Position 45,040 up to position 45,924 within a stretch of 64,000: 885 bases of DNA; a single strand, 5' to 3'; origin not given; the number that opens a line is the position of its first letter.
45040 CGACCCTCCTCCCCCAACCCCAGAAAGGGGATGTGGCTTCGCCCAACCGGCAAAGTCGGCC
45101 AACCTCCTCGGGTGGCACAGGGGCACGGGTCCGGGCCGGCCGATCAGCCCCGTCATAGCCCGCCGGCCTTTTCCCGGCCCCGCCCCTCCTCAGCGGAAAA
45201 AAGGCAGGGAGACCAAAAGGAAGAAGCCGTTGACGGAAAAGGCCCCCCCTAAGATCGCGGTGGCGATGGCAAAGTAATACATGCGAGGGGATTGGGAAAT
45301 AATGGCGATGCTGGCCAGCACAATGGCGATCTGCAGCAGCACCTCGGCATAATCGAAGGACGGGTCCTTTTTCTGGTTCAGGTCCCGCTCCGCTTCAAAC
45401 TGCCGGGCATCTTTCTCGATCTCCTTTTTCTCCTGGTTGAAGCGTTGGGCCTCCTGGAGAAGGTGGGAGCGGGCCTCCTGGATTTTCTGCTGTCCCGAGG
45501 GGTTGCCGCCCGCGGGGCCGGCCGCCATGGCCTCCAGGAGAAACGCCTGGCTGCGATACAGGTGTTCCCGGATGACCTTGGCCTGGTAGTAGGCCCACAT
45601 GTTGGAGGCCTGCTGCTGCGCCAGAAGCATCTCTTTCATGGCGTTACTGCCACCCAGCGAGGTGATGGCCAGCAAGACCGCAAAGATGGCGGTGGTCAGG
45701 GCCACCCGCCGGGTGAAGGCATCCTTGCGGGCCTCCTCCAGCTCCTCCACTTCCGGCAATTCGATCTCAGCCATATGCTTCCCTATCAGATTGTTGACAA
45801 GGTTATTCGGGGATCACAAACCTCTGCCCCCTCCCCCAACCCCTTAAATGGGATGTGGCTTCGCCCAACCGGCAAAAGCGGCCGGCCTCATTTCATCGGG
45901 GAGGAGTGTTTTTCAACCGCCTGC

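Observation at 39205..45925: Three same-orientation copies of a ~57-nt intergenic element, two with a hairpin/T-tract tail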

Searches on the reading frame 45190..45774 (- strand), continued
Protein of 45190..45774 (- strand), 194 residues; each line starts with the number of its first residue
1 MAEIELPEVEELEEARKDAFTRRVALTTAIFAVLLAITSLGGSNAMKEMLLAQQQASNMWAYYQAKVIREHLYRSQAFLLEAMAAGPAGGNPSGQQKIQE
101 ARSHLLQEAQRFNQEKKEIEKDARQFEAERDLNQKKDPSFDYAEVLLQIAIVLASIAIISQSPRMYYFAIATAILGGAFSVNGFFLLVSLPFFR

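Call 18: find_encoding_contigs(protein=P0013, flank=10000, max_places=3)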
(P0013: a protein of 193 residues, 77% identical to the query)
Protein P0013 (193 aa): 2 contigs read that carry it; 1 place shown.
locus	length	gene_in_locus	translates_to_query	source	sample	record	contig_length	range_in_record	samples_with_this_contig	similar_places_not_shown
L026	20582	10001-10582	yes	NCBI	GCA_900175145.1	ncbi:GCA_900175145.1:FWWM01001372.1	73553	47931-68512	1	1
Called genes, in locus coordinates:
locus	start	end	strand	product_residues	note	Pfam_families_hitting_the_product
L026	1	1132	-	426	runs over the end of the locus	PF00155:Aminotran_1_2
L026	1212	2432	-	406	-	PF08240:ADH_N, PF00107:ADH_zinc_N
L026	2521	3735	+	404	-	PF04055:Radical_SAM, PF13186:SPASM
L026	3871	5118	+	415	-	PF00534:Glycos_transf_1, PF13692:Glyco_trans_1_4, PF13524:Glyco_trans_1_2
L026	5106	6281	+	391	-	PF13506:Glyco_transf_21, PF13641:Glyco_tranf_2_3 (weak)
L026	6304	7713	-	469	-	PF01943:Polysacc_synt, PF13440:Polysacc_synt_3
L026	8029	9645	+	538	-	PF00149:Metallophos, PF09587:PGA_cap (weak), PF02872:5_nucleotid_C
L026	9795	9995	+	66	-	-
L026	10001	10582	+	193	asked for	PF14235:DUF4337, PF20990:DUF2207_C (weak)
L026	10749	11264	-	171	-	-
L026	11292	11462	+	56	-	-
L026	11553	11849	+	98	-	PF07311:Dodecin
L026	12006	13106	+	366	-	PF01137:RTC, PF05189:RTC_insert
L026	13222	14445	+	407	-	PF01546:Peptidase_M20, PF07687:M20_dimer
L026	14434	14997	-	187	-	PF01980:TrmO_N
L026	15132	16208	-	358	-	PF13685:Fe-ADH_2 (weak), PF01761:DHQ_synthase, PF24621:DHQS_C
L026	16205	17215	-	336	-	PF18152:DAHP_snth_FXD, PF00793:DAHP_synth_1, PF03102:NeuB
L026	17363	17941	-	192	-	PF01478:Peptidase_A24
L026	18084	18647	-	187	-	PF13302:Acetyltransf_3, PF13420:Acetyltransf_4, PF00583:Acetyltransf_1, PF13673:Acetyltransf_10 (weak), PF13508:Acetyltransf_7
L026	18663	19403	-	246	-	PF00149:Metallophos, PF12850:Metallophos_2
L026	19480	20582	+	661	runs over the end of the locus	PF25255:WHD_RNase_II (weak), PF23161:HTH_RNase_II, PF00773:RNB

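Call 30: find_encoding_contigs(protein=P0002, flank=10000, max_places=3)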
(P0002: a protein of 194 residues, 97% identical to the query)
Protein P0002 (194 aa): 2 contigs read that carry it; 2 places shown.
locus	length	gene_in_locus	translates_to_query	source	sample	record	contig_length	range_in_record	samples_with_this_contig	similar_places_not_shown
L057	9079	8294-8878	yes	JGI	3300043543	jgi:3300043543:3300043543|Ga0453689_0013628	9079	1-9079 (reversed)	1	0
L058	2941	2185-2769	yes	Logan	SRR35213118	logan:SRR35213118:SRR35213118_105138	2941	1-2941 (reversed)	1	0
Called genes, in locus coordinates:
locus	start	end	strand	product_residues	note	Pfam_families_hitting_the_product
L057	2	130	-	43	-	?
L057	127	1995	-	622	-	PF00575:S1, PF00575:S1, PF23459:S1_RRP5 (weak), PF00575:S1, PF23459:S1_RRP5, PF00575:S1, PF21710:Spt6_S1, PF00575:S1, +4 more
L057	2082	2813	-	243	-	PF02224:Cytidylate_kin, PF13189:Cytidylate_kin2 (faint)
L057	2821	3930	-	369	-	PF00155:Aminotran_1_2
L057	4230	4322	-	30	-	-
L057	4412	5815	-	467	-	PF01943:Polysacc_synt, PF13440:Polysacc_synt_3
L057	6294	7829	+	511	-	PF00149:Metallophos, PF09587:PGA_cap, PF02872:5_nucleotid_C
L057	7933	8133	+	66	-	-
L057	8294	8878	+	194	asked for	PF14235:DUF4337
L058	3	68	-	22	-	?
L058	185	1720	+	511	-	PF00149:Metallophos, PF09587:PGA_cap, PF02872:5_nucleotid_C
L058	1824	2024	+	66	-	-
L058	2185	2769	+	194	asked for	PF14235:DUF4337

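Call 31: find_encoding_contigs(protein=P0004, flank=10000, max_places=3)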
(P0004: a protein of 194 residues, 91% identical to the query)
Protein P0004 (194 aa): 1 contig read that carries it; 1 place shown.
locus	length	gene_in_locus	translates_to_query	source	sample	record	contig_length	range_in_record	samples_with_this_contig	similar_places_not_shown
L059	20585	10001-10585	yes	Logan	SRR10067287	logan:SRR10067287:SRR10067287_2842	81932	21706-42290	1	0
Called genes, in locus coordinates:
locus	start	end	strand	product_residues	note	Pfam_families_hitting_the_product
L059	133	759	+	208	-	PF01300:Sua5_yciO_yrdC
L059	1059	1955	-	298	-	PF00574:CLP_protease (faint), PF25145:NfeD1b_N, PF01343:Peptidase_S49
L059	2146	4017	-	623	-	PF17092:PCB_OB (faint), PF00575:S1, PF00575:S1, PF23459:S1_RRP5, PF00575:S1, PF21710:Spt6_S1, PF23459:S1_RRP5 (weak), PF00575:S1, +2 more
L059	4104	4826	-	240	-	PF02224:Cytidylate_kin, PF05729:NACHT (weak), PF13189:Cytidylate_kin2 (faint)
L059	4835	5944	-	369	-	PF00155:Aminotran_1_2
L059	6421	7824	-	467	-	PF01943:Polysacc_synt (weak), PF13440:Polysacc_synt_3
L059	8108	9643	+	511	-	PF00149:Metallophos, PF09587:PGA_cap, PF02872:5_nucleotid_C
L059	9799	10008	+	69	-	-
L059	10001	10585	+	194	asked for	PF14235:DUF4337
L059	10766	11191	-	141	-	-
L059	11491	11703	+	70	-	PF07311:Dodecin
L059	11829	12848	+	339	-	PF01137:RTC, PF05189:RTC_insert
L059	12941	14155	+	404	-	PF01546:Peptidase_M20, PF07687:M20_dimer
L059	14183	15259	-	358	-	PF00465:Fe-ADH (weak), PF13685:Fe-ADH_2, PF01761:DHQ_synthase, PF24621:DHQS_C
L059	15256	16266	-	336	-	PF18152:DAHP_snth_FXD, PF00793:DAHP_synth_1, PF03102:NeuB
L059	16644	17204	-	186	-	PF01478:Peptidase_A24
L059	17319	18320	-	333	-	PF00107:ADH_zinc_N (weak)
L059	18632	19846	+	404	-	PF13433:Peripla_BP_5, PF13458:Peripla_BP_6, PF01094:ANF_receptor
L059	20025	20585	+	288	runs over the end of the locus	PF02653:BPD_transp_2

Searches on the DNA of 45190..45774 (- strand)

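Call 62: search_dna_similar(query=L057:8123-8281:-, collection=plasmids, mode=distant, max_evalue=1, max_rows=10)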
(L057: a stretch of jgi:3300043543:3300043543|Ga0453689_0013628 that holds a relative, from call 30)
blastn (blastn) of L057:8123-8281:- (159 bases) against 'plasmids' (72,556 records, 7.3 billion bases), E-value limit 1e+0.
No match.
